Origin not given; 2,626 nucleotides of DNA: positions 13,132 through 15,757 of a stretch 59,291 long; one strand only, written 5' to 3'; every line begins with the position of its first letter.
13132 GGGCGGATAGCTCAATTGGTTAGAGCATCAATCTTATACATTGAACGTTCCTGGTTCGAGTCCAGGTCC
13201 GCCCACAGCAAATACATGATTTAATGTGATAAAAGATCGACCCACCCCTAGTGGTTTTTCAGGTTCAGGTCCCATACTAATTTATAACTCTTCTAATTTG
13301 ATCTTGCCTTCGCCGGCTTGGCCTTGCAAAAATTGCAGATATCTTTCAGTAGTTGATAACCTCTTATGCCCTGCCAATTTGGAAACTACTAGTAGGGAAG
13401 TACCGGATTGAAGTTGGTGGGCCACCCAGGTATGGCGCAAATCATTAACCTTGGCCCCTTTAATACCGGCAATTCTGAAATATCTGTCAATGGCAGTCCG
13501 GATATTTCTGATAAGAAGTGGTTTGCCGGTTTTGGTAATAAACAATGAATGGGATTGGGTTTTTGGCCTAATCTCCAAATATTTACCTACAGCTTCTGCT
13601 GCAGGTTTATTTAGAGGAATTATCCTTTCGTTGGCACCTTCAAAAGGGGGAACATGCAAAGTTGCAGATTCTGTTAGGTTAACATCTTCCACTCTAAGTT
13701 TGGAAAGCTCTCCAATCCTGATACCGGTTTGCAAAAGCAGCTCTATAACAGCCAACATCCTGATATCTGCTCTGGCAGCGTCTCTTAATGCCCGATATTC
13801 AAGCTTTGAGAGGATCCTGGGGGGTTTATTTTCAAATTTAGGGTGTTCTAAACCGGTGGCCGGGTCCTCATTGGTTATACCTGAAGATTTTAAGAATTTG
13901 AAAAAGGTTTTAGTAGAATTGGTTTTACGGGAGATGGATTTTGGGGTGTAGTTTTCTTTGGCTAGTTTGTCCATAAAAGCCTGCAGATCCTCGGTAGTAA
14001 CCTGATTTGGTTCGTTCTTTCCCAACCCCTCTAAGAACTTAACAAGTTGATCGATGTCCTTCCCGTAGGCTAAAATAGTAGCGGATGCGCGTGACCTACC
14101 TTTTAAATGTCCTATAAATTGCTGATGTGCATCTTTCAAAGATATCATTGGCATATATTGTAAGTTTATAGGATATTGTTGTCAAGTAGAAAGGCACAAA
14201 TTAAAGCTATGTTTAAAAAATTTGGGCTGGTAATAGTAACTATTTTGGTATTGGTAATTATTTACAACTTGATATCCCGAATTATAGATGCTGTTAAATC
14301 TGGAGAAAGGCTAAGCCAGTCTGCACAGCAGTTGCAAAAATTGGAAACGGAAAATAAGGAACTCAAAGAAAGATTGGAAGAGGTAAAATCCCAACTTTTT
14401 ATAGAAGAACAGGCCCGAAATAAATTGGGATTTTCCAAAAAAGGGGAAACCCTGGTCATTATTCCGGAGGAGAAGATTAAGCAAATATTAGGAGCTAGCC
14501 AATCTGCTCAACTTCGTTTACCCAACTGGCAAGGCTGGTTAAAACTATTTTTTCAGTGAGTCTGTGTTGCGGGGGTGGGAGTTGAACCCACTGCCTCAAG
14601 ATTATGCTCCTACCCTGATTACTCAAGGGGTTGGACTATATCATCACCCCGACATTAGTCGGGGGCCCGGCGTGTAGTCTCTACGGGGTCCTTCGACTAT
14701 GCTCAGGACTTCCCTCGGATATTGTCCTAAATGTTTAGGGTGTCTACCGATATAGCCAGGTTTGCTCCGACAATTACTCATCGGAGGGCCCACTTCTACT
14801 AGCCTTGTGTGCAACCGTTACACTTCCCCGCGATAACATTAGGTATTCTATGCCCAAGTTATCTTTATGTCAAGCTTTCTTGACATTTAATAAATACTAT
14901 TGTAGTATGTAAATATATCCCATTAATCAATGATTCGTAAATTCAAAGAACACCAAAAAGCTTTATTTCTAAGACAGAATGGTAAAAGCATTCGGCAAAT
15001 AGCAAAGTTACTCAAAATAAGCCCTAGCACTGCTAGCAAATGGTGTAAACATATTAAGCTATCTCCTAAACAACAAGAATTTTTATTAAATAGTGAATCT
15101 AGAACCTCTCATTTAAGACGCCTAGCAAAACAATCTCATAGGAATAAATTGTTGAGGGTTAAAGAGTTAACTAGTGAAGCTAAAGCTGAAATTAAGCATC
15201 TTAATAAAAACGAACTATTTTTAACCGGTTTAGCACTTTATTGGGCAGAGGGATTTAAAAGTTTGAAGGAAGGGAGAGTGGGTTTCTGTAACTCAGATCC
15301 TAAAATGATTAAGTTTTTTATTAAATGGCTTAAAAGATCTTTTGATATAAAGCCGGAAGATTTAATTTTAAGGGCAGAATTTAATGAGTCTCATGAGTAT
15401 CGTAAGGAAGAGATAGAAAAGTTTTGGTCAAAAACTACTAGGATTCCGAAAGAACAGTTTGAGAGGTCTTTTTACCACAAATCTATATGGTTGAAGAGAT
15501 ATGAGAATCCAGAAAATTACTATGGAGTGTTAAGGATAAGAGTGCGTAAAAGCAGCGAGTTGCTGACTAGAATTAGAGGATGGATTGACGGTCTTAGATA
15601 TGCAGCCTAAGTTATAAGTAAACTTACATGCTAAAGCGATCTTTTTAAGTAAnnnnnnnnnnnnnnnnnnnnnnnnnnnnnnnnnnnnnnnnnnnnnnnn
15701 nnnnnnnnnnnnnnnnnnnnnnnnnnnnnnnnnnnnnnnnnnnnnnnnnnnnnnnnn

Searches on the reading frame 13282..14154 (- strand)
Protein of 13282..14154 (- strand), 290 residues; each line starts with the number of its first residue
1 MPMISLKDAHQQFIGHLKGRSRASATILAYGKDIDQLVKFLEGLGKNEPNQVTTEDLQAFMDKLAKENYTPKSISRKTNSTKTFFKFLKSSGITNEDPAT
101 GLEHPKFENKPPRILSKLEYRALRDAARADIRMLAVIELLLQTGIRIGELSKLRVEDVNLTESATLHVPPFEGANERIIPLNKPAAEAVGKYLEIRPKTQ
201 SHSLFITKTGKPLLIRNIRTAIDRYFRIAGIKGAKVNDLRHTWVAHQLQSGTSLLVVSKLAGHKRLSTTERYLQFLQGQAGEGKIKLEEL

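Call 10: search_protein_families(library=pfam, proteins=[window:13282-14154:-], max_evalue=0.001)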
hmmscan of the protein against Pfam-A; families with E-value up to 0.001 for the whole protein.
window:13282-14154:- (290 aa): 3 families
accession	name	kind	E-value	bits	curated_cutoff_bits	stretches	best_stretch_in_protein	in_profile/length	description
PF00589.27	Phage_integrase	-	5e-28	98.4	27.1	1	115-274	3-167/172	Phage integrase family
PF02899.23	Phage_int_SAM_1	-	2.2e-16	60.3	22.3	1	11-91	2-82/83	Phage integrase, N-terminal SAM-like domain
PF13495.12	Phage_int_SAM_4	-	2.7e-10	40.9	27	1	11-87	3-77/85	Phage integrase, N-terminal SAM-like domain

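Call 11: search_protein_families(library=phrogs, proteins=[window:13282-14154:-], max_evalue=0.001)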
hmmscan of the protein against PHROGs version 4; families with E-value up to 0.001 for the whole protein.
window:13282-14154:- (290 aa): 5 families
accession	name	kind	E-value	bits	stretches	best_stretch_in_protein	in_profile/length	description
phrog_1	-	integration and excision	2.6e-47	163.4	1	4-276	164-436/611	integrase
phrog_216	-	integration and excision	1e-33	117.8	1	70-278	11-227/301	integrase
phrog_35951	-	unknown function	9.7e-08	33.4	1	226-286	13-73/97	-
phrog_7244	-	integration and excision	4.1e-07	30.5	1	29-159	95-224/263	integrase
phrog_7685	-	integration and excision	2.2e-05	25.1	1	190-271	138-218/240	integrase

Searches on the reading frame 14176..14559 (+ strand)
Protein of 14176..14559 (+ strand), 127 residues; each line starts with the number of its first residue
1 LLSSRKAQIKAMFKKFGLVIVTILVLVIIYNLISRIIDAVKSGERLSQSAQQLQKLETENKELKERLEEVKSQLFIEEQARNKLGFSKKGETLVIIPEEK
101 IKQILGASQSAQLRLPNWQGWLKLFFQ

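Call 10: search_protein_families(library=pfam, proteins=[window:14176-14559:+], max_evalue=0.001)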
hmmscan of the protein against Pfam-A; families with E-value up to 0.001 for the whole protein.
window:14176-14559:+ (127 aa): 1 family
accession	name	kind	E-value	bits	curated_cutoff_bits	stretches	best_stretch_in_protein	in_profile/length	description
PF04977.20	DivIC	-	2.6e-14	53.2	28.9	1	23-98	3-79/80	Septum formation initiator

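Call 11: search_protein_families(library=phrogs, proteins=[window:14176-14559:+], max_evalue=0.001)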
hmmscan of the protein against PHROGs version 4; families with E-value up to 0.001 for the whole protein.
window:14176-14559:+ (127 aa): 1 family
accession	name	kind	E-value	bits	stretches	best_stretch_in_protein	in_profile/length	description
phrog_5469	-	unknown function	0.00098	20.6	0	16-59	11-53/54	-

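Call 12: find_encoding_contigs(protein=window:14176-14559:+, flank=3000, max_places=6)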
Protein window:14176-14559:+ (127 aa): 1 contig read that carries it; 1 place shown.
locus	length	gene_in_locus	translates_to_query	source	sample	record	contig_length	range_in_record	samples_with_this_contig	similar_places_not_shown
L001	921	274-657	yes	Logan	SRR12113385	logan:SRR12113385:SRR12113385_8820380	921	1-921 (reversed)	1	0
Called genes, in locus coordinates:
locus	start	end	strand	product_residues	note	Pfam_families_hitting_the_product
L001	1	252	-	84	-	?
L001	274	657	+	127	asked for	PF04977:DivIC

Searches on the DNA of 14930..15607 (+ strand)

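Call 91: search_with_rna_model(model_id=R1, sources=[L244, L245, L246, L247, L248], max_evalue=0.01)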
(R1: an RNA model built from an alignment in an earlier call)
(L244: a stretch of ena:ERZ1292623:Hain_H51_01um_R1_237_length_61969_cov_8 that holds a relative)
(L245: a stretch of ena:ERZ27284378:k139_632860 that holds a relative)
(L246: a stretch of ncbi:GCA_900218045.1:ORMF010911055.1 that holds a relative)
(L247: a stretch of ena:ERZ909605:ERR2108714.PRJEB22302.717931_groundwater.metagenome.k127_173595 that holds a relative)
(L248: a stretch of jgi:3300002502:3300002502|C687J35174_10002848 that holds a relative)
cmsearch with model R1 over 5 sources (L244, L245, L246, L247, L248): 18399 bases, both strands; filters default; matches with E-value up to 0.01: 5.
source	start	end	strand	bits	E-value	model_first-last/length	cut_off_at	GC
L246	1171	1373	-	183.5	1.2e-60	1-211/211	no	0.52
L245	1153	1357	-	181.8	4.4e-60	1-211/211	no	0.5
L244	1176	1384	-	171.9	8.6e-57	1-211/211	no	0.47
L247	1157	1372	-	170.7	2.2e-56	1-211/211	no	0.43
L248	1126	1378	-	102.7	1.3e-33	1-211/211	no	0.45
